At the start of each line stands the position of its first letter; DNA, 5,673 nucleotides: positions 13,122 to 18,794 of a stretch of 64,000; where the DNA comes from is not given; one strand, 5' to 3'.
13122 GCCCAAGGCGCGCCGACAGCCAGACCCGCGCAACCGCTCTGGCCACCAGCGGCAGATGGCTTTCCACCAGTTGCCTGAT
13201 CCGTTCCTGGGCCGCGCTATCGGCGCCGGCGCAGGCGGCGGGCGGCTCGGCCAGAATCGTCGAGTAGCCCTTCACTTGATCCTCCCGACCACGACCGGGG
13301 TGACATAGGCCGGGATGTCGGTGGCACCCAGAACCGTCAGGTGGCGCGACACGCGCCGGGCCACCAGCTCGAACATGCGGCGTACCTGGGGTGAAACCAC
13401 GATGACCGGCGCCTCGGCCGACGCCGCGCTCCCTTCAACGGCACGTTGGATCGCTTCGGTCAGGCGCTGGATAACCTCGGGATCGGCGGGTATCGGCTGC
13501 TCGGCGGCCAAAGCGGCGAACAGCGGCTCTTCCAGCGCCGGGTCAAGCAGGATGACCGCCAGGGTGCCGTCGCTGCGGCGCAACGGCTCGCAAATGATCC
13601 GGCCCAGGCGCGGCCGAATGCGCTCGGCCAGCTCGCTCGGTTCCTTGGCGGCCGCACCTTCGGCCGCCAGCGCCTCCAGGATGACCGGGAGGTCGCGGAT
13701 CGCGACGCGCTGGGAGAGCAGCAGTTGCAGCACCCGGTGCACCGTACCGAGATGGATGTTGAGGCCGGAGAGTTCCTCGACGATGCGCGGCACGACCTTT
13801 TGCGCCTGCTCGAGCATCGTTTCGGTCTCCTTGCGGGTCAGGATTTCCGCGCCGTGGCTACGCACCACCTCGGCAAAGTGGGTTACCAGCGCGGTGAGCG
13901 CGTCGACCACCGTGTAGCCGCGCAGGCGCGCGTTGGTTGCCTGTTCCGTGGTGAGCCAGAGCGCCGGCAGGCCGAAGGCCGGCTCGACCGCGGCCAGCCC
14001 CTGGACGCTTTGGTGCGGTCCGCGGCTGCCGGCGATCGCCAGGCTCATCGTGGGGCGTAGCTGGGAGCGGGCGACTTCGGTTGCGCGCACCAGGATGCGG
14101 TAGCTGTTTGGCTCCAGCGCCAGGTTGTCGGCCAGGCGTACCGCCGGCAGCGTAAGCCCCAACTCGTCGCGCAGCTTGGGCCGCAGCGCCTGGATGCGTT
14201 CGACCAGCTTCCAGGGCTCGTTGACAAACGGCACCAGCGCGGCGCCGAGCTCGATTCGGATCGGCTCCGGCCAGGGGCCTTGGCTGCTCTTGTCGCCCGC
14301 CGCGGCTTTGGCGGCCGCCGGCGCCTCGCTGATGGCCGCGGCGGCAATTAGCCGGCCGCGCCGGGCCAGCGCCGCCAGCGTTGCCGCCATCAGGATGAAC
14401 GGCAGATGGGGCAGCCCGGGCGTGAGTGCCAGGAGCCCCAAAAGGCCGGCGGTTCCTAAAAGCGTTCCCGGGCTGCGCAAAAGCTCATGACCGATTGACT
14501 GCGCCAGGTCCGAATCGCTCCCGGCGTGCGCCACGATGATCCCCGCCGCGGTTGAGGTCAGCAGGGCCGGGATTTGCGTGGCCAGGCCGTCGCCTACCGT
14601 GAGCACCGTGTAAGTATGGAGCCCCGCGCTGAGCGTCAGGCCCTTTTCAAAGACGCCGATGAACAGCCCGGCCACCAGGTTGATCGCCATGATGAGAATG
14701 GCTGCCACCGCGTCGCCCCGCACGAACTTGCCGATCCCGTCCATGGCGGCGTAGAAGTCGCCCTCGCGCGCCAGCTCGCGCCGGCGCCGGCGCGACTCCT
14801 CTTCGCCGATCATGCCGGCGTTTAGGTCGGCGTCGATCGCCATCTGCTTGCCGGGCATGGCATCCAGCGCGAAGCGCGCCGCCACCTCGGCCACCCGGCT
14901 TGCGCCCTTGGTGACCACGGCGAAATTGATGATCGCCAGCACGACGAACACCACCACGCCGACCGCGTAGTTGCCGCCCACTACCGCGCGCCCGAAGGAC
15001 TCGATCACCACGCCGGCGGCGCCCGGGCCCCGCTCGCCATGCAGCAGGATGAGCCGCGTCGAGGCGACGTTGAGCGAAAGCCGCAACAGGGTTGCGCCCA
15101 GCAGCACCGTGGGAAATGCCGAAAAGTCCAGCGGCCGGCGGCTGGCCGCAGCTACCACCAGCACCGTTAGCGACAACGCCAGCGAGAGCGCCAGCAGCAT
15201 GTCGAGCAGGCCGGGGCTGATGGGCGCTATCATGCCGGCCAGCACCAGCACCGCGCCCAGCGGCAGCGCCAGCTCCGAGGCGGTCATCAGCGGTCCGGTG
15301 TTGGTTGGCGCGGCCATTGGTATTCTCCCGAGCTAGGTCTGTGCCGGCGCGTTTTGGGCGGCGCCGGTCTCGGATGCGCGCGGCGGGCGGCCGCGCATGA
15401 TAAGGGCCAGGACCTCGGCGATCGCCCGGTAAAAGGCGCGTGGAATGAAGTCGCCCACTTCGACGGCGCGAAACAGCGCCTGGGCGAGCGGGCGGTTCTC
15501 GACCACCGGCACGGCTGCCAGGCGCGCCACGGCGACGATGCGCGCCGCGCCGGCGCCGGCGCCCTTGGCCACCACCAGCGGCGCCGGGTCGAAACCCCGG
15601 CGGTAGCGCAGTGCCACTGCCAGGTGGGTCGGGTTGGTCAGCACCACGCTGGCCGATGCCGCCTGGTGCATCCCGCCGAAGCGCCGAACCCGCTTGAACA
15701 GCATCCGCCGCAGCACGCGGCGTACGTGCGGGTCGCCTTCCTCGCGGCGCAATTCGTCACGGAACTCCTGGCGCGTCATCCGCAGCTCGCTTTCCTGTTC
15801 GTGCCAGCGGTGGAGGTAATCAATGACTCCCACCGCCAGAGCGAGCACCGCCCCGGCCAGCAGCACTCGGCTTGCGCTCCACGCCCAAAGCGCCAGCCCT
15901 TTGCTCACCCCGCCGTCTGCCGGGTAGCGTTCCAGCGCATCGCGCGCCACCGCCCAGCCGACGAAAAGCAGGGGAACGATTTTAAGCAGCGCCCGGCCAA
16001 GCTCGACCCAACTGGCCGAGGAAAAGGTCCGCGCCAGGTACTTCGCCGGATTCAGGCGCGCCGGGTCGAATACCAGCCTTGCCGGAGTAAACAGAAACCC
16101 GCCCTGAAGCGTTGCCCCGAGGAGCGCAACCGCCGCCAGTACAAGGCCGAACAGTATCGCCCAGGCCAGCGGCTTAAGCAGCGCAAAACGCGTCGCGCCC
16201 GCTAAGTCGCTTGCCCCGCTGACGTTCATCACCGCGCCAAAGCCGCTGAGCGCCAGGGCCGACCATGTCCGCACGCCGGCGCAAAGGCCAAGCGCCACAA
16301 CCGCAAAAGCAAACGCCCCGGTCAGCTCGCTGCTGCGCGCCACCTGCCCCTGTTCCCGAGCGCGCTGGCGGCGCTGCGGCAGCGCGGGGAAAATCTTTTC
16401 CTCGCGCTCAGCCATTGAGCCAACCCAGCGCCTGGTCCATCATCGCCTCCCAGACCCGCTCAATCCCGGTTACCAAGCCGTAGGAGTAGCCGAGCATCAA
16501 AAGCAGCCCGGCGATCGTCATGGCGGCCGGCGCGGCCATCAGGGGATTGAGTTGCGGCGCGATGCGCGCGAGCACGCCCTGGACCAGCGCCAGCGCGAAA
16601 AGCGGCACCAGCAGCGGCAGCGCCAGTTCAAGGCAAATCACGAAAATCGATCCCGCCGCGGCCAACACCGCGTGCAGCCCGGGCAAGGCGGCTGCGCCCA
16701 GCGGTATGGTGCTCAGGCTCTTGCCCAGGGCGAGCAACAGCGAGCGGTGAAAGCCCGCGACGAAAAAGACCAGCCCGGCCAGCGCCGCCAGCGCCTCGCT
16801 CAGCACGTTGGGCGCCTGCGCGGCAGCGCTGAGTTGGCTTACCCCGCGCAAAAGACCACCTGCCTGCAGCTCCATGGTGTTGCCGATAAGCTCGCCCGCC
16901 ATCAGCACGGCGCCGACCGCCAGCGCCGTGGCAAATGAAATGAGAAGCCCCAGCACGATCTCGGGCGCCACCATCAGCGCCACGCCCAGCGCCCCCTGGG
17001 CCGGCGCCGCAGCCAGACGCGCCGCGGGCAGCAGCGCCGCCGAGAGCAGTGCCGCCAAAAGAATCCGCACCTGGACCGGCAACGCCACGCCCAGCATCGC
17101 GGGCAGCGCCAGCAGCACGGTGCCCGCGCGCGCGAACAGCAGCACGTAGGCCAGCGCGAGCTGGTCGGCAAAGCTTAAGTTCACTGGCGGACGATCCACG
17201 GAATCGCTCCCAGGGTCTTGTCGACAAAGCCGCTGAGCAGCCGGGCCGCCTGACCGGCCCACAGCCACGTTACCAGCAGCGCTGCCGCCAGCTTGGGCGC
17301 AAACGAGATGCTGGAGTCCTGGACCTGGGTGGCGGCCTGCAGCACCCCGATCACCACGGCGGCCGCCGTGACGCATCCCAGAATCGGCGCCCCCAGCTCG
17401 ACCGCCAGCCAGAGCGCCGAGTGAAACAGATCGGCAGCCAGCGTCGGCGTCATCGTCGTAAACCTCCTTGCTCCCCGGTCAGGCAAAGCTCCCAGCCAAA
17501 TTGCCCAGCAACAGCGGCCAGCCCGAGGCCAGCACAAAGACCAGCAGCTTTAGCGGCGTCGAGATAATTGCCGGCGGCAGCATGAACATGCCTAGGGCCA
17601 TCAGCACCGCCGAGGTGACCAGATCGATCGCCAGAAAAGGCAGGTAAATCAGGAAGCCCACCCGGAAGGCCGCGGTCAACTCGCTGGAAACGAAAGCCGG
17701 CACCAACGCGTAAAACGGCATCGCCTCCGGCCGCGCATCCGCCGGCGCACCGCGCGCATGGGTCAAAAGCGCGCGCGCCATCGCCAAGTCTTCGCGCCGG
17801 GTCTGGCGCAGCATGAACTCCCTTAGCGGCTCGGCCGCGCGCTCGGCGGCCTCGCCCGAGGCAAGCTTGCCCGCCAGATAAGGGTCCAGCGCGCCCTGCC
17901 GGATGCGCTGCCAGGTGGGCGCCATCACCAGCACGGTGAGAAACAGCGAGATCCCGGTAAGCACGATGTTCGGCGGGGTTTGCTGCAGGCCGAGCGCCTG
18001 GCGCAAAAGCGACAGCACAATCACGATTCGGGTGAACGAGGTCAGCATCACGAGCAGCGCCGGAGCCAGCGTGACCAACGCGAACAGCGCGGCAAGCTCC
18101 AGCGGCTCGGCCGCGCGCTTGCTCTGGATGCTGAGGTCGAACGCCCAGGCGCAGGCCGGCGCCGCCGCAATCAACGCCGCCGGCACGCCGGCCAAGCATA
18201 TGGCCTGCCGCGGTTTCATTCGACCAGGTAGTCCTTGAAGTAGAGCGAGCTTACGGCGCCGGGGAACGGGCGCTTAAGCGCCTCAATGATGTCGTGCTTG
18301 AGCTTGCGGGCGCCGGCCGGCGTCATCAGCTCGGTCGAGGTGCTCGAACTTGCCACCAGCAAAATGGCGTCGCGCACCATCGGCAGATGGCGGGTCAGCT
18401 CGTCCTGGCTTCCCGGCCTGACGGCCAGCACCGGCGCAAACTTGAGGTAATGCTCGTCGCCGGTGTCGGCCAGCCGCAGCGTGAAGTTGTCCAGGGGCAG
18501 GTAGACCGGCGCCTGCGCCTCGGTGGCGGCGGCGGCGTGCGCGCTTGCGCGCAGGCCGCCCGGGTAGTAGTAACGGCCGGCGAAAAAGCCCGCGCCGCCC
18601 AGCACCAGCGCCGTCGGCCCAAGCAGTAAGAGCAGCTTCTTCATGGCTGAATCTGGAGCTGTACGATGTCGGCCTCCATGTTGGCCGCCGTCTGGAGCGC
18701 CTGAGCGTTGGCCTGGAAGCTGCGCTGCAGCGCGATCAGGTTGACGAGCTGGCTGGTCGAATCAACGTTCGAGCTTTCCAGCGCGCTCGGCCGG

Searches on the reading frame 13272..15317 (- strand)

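Call 14: search_protein_families(library=pfam, proteins=[window:13272-15317:-], max_evalue=0.0001)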
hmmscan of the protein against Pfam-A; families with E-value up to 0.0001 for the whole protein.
window:13272-15317:- (681 aa): 1 family
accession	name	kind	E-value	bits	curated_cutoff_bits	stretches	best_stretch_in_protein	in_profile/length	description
PF00771.25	FHIPEP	-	1.2e-217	725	29.1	1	25-670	1-654/657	FHIPEP family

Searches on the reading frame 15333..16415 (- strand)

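Call 15: search_protein_families(library=pfam, proteins=[window:15333-16415:-], max_evalue=0.0001)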
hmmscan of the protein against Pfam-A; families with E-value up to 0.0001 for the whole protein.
window:15333-16415:- (360 aa): 1 family
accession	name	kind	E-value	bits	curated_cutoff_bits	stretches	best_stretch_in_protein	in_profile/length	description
PF01312.24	Bac_export_2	-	3.7e-84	283.3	24.4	1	5-339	1-335/335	FlhB HrpN YscU SpaS Family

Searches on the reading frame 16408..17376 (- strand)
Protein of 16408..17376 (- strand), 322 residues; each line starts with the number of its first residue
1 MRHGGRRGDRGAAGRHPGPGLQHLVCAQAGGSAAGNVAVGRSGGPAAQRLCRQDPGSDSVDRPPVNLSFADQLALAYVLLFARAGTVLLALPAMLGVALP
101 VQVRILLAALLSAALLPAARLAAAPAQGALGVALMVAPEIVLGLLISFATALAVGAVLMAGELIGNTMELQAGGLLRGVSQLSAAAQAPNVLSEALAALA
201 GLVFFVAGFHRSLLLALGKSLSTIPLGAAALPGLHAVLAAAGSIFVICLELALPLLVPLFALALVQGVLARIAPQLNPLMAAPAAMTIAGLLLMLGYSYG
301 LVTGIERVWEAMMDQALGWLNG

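Call 15: search_protein_families(library=pfam, proteins=[window:16408-17376:-], max_evalue=0.0001)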
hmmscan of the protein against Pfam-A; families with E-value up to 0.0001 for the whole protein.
window:16408-17376:- (322 aa): 1 family
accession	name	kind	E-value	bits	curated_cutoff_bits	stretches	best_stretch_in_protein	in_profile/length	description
PF01311.25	Bac_export_1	-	8.6e-30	104.5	27.8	1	75-310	2-228/230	Bacterial export proteins, family 1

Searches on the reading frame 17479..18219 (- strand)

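Call 15: search_protein_families(library=pfam, proteins=[window:17479-18219:-], max_evalue=0.0001)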
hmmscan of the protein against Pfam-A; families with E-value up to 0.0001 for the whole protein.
window:17479-18219:- (246 aa): 1 family
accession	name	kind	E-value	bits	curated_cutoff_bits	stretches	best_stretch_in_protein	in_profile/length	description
PF00813.25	FliP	-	2.1e-72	243.5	26.9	1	46-241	2-191/191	FliP family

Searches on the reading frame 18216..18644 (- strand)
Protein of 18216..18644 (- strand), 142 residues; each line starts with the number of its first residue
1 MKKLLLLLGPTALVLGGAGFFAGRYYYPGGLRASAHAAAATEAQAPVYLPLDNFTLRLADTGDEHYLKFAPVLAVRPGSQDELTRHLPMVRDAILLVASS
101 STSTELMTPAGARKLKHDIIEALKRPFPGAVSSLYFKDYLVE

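Call 15: search_protein_families(library=pfam, proteins=[window:18216-18644:-], max_evalue=0.0001)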
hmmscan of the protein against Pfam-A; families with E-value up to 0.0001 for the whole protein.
window:18216-18644:- (142 aa): 1 family
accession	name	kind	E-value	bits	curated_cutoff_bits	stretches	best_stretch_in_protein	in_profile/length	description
PF03748.19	FliL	-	7.1e-16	59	24.6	1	48-141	1-102/103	Flagellar basal body-associated protein FliL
